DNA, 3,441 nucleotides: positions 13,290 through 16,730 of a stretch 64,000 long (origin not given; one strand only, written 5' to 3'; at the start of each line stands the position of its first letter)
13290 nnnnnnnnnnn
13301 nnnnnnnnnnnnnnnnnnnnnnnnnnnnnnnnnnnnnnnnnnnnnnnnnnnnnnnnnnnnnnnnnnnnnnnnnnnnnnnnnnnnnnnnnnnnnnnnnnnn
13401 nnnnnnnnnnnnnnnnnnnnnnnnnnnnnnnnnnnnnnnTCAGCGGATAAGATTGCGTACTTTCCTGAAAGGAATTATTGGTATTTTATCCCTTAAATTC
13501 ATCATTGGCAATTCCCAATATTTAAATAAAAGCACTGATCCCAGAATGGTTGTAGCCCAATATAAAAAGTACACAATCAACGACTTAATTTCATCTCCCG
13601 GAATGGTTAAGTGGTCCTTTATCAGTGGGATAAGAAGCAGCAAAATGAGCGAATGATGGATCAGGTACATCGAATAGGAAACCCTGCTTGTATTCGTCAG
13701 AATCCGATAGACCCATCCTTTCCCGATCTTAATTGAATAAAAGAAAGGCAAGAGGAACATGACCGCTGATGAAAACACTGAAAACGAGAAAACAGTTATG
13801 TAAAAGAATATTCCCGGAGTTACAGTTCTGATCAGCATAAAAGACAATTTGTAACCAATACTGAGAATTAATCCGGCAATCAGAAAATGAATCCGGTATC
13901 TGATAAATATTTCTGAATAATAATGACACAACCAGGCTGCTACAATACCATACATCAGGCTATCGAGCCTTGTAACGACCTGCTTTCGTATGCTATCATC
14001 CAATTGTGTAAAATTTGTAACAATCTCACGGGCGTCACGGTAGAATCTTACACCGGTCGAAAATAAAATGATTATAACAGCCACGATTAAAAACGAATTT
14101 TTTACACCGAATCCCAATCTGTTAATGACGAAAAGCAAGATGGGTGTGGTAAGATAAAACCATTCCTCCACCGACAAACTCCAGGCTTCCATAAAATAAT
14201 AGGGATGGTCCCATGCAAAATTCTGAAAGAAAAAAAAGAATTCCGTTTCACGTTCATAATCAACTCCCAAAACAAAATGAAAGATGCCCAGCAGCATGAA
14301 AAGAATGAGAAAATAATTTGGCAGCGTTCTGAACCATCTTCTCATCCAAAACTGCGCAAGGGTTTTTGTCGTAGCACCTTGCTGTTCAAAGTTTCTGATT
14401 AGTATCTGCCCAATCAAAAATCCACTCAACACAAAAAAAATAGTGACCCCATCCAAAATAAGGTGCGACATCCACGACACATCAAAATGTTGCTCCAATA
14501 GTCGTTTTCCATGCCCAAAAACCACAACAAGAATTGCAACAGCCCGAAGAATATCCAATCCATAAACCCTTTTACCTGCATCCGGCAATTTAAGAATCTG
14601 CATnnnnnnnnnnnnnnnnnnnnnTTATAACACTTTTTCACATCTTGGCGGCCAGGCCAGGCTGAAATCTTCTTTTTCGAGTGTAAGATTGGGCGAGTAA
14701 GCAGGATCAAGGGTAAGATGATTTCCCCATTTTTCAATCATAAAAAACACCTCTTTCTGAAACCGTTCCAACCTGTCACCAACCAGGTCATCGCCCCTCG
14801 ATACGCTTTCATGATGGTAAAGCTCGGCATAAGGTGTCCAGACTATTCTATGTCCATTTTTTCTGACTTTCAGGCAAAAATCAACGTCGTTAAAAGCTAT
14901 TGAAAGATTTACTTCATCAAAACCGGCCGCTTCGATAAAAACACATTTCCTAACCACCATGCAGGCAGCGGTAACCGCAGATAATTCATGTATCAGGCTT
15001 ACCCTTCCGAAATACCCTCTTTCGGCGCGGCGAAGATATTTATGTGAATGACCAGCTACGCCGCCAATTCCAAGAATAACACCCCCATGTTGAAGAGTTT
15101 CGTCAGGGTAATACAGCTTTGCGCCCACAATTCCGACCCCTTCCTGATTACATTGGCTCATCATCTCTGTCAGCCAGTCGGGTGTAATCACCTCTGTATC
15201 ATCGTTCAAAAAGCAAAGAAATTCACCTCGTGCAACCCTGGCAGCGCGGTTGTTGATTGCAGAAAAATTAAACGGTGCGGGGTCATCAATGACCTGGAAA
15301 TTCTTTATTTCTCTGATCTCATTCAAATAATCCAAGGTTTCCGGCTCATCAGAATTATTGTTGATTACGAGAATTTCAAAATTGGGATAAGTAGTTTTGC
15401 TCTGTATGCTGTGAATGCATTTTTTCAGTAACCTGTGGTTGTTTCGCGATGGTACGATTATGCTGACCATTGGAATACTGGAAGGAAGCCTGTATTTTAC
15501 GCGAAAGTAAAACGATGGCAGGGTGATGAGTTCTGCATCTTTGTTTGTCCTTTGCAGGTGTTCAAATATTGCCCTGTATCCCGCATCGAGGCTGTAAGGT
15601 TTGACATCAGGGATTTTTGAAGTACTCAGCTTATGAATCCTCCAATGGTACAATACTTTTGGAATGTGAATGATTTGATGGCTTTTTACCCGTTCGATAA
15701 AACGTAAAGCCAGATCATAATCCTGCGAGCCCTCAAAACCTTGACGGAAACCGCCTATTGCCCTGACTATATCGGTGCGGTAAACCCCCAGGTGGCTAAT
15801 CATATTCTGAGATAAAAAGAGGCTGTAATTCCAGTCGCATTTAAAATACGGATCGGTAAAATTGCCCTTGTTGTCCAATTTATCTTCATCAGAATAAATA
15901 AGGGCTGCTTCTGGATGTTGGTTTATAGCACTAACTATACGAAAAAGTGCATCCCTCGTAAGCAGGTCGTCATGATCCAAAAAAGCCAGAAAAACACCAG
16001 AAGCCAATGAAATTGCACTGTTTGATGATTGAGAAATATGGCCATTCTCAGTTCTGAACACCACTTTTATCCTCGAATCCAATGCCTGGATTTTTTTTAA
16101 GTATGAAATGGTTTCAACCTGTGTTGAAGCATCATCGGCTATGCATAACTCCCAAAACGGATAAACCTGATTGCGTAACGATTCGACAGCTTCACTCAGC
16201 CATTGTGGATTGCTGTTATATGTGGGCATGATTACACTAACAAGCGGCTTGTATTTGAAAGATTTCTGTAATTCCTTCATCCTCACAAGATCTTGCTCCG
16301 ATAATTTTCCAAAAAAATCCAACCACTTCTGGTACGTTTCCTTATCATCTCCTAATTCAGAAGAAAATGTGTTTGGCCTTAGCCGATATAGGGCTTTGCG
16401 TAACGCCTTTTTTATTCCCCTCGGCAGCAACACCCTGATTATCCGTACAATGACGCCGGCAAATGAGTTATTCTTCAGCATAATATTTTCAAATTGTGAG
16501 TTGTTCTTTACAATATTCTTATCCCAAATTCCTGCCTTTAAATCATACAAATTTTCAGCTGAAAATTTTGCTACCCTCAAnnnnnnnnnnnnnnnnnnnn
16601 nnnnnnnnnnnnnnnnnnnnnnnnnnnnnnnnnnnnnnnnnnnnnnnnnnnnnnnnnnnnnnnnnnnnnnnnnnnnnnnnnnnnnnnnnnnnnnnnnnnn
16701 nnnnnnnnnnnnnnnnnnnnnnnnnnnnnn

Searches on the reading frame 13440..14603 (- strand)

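Call 10: search_protein_families(library=pfam, proteins=[window:13440-14603:-], max_evalue=0.001)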
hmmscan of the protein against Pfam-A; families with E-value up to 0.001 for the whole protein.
window:13440-14603:- (387 aa): 1 family
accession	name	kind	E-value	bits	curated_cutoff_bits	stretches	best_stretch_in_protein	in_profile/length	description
PF01757.29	Acyl_transf_3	-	1.1e-24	87.6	31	1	14-360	2-325/326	Acyltransferase domain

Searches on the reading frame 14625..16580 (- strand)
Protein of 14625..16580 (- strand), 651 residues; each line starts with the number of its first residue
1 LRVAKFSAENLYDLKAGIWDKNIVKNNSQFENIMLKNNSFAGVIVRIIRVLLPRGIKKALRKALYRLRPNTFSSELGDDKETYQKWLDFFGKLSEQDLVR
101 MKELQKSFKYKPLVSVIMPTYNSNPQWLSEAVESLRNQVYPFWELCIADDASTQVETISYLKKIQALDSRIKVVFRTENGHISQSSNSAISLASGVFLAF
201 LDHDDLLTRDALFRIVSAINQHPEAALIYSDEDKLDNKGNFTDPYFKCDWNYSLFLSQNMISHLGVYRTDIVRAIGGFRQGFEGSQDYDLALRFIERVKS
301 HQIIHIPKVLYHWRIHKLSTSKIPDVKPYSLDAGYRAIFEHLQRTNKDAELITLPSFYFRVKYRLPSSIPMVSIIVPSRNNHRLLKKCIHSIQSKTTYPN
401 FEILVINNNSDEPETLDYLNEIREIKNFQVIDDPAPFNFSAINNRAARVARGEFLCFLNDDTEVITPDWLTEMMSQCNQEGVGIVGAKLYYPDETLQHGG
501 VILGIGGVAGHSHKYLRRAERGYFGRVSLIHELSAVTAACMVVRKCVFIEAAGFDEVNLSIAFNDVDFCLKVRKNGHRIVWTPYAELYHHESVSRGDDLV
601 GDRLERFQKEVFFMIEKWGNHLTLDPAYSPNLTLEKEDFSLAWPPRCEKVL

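Call 10: search_protein_families(library=pfam, proteins=[window:14625-16580:-], max_evalue=0.001)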
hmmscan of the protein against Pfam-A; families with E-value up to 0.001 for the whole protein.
window:14625-16580:- (651 aa): 6 families
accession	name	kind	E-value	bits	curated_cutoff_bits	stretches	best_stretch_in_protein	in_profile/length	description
PF00535.33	Glycos_transf_2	-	3.1e-47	161.1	23.3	2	115-238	1-122/168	Glycosyl transferase family 2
PF13641.12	Glyco_tranf_2_3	-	5.8e-23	82.5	27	2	370-590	1-212/230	Glycosyltransferase like family 2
PF10111.15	Glyco_tranf_2_2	-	4e-22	79.5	27.3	2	115-347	1-240/276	Glycosyltransferase like family 2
PF13632.12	Glyco_trans_2_3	-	6.3e-08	33.1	27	1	457-613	4-142/198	Glycosyl transferase family group 2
PF13712.12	Glyco_tranf_2_5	-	2.6e-06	27.7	27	1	439-581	41-179/210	Glycosyltransferase like family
PF13506.12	Glyco_transf_21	-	0.00023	21.1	21.7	0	446-585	25-150/174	Glycosyl transferase family 21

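Call 81: search_protein_families(library=ncbifam, proteins=[window:14625-16580:-], max_evalue=0.01)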
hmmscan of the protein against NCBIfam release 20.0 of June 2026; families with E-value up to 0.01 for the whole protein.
window:14625-16580:- (651 aa): 23 families
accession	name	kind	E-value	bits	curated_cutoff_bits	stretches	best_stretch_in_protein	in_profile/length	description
NF047683.1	TeichurnBiosyTuaG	equivalog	1e-33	117.1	400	2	109-247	3-138/252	teichuronic acid biosynthesis protein TuaG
TIGR03965.1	mycofact_glyco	equivalog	8.9e-32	110.6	280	2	365-590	69-281/467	mycofactocin biosynthesis glycosyltransferase MftF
NF038299.1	EPS_HpsN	equivalog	8.5e-26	90.7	425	2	370-603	1-234/317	hormogonium polysaccharide biosynthesis glycosyltransferase HpsN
NF050050.1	ProtGlycPglI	equivalog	3.6e-23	82.4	500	2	112-221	2-110/306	GalNAc(5)-diNAcBac-PP-undecaprenol beta-1,3-glucosyltransferase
NF007453.0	PRK10018.1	equivalog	6.1e-23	81.9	382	2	109-299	3-195/280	colanic acid biosynthesis glycosyltransferase WcaA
TIGR03937.1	PgaC_IcaA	equivalog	1.3e-22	80.3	422.3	2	95-226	28-157/407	poly-beta-1,6-N-acetyl-D-glucosamine synthase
TIGR04017.1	WcaA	equivalog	2.7e-22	79.7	495.75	2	110-297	3-191/279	colanic acid biosynthesis glycosyltransferase WcaA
NF007482.0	PRK10073.1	equivalog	7.6e-22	77.7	423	2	111-211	5-102/334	glycosyltransferase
NF053739.1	GlytfEpsEBac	equivalog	1.2e-21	76.9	450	1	112-297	1-188/265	glycosyltransferase EpsE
NF041875.1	EPS_EpsD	equivalog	3.7e-20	72.6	370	2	372-591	1-208/325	exopolysaccharide biosynthesis glycosyltransferase EpsD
TIGR04242.1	nodulat_NodC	equivalog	6.4e-17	61.6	550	2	102-221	38-158/395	chitooligosaccharide synthase NodC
TIGR04283.1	glyco_like_mftF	equivalog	8e-17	61.6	182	2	114-229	1-107/221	TIGR04283 family arsenosugar biosynthesis glycosyltransferase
NF038302.1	EPS_HpsE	equivalog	1.7e-15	56.8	300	2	115-227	4-119/307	hormogonium polysaccharide biosynthesis glycosyltransferase HpsE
TIGR03111.1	glyc2_xrt_Gpos1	hypoth_equivalog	2.6e-15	56.2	363.95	2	101-225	39-162/439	TIGR03111 family XrtG-associated glycosyltransferase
NF041394.1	GtaseAglG_Halo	equivalog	4.3e-13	49.2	440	2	114-222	3-110/304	glucosyl-dolichyl phosphate glucuronosyltransferase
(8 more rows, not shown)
